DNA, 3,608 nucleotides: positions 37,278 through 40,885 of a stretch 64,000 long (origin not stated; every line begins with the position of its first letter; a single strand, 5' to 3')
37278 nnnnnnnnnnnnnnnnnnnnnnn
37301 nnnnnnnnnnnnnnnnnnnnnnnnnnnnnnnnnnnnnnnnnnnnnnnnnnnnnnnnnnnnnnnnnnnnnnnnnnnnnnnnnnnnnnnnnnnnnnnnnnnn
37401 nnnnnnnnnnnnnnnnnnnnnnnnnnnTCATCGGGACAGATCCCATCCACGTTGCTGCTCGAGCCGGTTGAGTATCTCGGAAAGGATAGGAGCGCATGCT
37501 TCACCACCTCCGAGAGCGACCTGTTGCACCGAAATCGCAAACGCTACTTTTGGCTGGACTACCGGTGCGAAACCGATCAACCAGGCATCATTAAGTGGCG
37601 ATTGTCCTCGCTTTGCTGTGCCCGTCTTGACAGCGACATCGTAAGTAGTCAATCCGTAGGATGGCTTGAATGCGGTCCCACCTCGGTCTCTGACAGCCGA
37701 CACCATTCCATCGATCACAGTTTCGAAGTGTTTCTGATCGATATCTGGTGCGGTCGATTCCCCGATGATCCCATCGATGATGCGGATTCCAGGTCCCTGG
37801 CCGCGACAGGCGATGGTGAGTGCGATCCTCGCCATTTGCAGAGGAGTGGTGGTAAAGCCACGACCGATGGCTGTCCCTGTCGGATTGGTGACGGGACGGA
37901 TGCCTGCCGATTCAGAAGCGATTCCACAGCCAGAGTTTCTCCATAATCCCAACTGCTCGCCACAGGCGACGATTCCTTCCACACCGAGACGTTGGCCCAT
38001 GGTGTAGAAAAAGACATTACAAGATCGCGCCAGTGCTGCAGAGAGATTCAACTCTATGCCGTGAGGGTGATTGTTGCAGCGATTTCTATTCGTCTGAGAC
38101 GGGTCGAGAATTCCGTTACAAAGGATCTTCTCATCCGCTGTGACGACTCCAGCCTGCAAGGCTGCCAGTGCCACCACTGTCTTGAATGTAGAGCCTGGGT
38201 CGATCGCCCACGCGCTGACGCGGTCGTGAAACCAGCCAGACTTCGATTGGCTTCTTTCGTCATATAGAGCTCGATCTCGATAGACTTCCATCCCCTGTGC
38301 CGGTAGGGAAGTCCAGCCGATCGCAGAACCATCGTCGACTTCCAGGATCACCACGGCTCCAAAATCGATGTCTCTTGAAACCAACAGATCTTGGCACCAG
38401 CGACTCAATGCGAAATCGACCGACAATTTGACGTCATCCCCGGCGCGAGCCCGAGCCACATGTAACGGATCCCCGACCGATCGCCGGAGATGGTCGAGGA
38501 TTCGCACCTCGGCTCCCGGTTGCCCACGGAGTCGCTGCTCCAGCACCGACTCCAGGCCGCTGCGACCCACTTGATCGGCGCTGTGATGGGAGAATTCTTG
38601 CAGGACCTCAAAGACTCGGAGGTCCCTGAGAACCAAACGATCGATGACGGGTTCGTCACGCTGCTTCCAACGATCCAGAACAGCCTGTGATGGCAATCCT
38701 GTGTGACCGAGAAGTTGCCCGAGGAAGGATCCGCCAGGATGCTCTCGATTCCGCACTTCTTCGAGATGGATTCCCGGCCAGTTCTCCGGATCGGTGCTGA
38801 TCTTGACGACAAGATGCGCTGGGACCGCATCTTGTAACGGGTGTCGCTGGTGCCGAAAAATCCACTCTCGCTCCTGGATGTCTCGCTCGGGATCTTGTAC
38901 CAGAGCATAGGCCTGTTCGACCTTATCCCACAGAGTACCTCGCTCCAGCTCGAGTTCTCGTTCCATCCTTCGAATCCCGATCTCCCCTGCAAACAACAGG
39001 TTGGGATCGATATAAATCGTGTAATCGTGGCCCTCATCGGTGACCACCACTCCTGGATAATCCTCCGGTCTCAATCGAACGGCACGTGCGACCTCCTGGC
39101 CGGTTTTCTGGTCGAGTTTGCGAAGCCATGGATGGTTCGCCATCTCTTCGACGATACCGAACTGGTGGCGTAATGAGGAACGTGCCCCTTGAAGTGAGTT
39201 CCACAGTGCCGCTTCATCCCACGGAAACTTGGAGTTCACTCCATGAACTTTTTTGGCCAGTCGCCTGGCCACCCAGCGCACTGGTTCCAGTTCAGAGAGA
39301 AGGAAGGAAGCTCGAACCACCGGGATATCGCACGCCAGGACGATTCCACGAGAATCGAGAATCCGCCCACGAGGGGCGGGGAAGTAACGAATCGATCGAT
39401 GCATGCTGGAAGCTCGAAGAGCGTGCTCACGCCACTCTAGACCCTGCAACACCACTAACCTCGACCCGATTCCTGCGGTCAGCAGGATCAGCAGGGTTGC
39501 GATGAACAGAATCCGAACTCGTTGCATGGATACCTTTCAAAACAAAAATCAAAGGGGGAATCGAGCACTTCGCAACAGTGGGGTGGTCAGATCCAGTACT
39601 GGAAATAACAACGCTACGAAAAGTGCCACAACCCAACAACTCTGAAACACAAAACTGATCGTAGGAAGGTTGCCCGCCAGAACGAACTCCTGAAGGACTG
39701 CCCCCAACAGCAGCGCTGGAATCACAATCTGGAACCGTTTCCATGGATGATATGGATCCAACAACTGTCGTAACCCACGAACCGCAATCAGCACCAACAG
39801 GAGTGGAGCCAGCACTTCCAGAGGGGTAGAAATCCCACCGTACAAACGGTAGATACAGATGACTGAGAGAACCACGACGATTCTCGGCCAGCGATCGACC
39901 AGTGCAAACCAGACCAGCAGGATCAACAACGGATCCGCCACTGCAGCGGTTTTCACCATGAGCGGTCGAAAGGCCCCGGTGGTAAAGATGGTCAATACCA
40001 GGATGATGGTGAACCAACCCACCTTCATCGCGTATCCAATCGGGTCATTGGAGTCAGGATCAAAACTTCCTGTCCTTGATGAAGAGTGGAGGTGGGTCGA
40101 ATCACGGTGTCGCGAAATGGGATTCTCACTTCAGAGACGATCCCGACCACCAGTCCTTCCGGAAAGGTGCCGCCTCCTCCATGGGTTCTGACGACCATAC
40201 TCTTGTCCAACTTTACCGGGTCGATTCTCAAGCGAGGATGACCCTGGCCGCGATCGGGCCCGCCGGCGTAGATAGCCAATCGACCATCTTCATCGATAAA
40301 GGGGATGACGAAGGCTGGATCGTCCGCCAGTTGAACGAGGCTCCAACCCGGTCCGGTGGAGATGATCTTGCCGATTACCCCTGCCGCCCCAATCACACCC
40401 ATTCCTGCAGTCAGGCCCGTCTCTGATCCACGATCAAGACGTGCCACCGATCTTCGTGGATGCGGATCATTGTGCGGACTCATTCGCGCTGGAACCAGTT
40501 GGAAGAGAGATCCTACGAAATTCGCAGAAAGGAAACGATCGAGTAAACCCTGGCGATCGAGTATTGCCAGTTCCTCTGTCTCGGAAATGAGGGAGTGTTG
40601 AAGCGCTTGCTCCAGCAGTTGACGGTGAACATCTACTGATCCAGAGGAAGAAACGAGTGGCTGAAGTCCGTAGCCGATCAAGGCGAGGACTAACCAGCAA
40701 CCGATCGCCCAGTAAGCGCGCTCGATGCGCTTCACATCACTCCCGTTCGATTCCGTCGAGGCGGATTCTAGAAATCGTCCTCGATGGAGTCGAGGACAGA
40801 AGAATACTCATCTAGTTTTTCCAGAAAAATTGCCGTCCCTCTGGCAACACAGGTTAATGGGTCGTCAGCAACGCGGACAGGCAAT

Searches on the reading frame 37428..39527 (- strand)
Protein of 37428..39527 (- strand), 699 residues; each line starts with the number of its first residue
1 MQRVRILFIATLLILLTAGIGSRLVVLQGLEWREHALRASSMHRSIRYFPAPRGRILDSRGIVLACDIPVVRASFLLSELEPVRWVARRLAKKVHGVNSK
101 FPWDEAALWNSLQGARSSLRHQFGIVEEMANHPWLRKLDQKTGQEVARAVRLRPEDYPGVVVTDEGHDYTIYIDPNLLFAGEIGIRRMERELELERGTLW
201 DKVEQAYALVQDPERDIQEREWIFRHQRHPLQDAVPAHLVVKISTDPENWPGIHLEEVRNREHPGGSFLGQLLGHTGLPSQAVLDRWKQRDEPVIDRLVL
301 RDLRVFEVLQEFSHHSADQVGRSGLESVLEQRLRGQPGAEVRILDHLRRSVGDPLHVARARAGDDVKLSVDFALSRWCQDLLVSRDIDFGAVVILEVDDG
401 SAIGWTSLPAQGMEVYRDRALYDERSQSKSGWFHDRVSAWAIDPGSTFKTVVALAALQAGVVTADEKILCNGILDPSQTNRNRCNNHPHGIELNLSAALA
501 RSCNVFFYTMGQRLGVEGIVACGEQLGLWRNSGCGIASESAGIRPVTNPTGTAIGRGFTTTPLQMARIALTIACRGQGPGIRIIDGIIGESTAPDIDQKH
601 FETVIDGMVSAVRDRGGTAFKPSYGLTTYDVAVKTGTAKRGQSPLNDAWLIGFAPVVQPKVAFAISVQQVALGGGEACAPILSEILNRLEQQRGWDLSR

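Call 31: search_protein_families(library=pfam, proteins=[window:37428-39527:-], max_evalue=0.001)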
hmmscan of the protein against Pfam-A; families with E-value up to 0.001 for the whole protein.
window:37428-39527:- (699 aa): 2 families
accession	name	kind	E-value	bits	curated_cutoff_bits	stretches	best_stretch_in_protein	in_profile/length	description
PF00905.27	Transpeptidase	-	6.7e-37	127.7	22.1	1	391-686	2-298/299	Penicillin binding protein transpeptidase domain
PF03717.20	PBP_dimer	-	8.2e-19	69.1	24.4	1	50-344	3-169/180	Penicillin-binding Protein dimerisation domain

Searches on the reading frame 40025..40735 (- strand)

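Call 31: search_protein_families(library=pfam, proteins=[window:40025-40735:-], max_evalue=0.001)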
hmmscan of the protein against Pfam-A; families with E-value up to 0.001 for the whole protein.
window:40025-40735:- (236 aa): 1 family
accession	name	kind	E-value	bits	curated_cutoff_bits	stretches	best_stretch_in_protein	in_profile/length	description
PF04085.20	MreC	-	1.1e-20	74.3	28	1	89-227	4-146/147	Rod shape-determining protein MreC, barrel core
